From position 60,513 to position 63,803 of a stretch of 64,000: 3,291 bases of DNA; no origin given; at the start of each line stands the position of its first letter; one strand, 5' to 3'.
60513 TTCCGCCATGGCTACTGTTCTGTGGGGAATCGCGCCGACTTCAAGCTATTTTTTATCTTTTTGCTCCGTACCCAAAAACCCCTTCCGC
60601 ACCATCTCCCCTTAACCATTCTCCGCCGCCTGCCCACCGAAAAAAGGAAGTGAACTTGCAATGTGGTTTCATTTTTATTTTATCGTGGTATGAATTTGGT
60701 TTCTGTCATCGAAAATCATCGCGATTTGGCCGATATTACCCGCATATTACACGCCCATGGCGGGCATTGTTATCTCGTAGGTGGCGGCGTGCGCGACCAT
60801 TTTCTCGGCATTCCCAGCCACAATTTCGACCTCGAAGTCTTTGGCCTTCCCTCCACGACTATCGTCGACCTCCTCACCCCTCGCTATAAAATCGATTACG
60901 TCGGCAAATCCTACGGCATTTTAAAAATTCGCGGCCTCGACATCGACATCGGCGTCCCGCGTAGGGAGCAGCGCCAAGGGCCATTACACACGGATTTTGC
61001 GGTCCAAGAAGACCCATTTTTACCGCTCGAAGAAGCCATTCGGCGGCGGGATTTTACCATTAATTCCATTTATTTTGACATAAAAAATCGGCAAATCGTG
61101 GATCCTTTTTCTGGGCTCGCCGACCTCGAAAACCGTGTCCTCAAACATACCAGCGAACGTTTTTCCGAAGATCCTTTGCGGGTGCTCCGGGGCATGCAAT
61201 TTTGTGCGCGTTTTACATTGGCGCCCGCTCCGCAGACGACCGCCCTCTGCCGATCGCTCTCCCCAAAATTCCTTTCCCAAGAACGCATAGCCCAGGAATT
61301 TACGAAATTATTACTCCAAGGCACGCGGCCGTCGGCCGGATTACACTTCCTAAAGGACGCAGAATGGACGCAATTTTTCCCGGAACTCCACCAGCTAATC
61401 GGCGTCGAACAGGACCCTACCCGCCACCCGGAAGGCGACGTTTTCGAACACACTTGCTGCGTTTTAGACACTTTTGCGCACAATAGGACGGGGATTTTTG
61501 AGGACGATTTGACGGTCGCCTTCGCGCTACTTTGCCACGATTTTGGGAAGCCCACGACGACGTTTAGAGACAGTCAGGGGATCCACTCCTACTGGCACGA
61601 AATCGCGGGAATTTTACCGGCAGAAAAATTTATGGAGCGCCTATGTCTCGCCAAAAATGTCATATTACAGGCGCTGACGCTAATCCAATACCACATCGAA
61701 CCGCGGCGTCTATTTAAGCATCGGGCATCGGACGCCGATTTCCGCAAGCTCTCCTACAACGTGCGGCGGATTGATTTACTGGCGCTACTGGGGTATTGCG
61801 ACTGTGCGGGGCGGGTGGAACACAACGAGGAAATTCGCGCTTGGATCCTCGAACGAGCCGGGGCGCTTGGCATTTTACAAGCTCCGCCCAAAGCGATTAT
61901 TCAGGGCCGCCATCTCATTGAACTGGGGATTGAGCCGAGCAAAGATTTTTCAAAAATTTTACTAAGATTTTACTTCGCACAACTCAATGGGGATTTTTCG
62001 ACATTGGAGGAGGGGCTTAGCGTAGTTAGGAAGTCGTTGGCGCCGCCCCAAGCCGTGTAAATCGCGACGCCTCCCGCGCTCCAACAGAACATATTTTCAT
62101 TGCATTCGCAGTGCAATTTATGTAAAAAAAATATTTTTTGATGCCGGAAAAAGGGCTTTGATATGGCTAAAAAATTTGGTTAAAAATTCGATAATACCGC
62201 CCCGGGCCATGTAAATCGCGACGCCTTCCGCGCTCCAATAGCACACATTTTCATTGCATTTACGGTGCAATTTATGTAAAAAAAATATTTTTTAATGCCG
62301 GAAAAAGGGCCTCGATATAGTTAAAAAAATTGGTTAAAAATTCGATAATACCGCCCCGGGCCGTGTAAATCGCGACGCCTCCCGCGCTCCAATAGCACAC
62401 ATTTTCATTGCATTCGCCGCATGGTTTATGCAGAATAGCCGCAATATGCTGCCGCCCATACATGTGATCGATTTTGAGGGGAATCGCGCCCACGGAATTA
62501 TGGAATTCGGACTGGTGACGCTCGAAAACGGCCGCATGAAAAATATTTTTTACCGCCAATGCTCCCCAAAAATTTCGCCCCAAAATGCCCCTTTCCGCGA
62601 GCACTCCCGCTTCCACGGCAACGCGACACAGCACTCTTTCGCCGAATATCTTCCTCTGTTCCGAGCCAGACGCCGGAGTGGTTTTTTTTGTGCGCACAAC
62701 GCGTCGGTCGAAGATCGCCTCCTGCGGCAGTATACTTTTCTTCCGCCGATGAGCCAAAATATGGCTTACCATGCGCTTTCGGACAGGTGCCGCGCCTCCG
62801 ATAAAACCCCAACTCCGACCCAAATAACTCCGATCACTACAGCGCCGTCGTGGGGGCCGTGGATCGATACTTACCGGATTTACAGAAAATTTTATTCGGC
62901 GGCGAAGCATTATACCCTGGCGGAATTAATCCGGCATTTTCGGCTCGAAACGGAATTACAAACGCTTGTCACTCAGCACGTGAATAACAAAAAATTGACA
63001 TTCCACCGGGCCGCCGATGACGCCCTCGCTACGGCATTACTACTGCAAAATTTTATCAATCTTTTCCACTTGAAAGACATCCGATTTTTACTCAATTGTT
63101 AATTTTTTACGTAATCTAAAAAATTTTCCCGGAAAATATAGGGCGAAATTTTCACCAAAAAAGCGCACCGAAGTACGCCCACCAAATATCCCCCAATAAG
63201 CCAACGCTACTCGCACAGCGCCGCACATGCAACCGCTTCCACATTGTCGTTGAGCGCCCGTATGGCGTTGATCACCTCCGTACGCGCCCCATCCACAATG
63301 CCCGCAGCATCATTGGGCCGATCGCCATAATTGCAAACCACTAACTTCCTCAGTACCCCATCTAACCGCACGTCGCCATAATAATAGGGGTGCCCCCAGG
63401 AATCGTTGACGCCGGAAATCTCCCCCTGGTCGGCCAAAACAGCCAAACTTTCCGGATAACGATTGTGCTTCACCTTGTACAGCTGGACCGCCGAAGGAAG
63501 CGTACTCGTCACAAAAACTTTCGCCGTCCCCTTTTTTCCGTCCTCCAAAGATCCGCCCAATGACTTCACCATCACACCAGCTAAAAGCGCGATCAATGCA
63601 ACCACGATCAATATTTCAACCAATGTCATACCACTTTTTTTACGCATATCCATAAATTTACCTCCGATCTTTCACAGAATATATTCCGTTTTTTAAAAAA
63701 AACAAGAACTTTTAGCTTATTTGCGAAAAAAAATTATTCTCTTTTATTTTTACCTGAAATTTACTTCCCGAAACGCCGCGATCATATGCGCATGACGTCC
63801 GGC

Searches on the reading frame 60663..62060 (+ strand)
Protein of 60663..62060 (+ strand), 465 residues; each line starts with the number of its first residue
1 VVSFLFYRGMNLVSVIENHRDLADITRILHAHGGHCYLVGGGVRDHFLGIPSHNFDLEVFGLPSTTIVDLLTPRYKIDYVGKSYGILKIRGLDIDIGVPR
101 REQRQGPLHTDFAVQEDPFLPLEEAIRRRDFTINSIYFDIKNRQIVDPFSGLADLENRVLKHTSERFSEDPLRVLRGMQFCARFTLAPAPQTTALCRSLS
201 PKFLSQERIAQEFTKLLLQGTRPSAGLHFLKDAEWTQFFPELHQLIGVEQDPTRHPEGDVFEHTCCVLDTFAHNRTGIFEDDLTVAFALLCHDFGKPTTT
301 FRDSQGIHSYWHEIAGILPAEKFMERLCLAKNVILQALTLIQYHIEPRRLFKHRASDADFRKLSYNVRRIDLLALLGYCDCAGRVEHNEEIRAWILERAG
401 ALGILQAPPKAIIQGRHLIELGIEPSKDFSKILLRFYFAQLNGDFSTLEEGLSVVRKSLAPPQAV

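Call 27: search_protein_families(library=pfam, proteins=[window:60663-62060:+], max_evalue=0.001)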
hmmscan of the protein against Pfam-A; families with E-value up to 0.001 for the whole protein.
window:60663-62060:+ (465 aa): 2 families
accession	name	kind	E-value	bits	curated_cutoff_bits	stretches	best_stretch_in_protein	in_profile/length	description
PF01743.26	PolyA_pol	-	4.3e-17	63.1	23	1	36-160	1-125/126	Poly A polymerase head domain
PF12627.12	PolyA_pol_RNAbd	-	0.00021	21.4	22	1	189-244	5-62/64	Probable RNA and SrmB- binding site of polymerase A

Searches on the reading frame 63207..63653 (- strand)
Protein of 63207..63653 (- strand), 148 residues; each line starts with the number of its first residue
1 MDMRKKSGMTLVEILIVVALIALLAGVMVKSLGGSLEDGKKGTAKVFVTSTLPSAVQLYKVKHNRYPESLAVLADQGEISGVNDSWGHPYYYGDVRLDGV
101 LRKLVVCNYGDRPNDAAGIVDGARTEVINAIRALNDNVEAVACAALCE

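Call 29: search_protein_families(library=pfam, proteins=[window:63207-63653:-], max_evalue=0.001)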
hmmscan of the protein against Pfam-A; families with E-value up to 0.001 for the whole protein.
window:63207-63653:- (148 aa): 2 families
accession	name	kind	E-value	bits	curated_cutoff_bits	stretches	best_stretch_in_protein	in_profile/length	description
PF07963.17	N_methyl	-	2.2e-06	27.5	21.2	1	3-28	1-26/27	Prokaryotic N-terminal methylation motif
PF08334.16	T2SSG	-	0.0005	20.5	21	0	34-100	4-70/108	Type II secretion system (T2SS), protein G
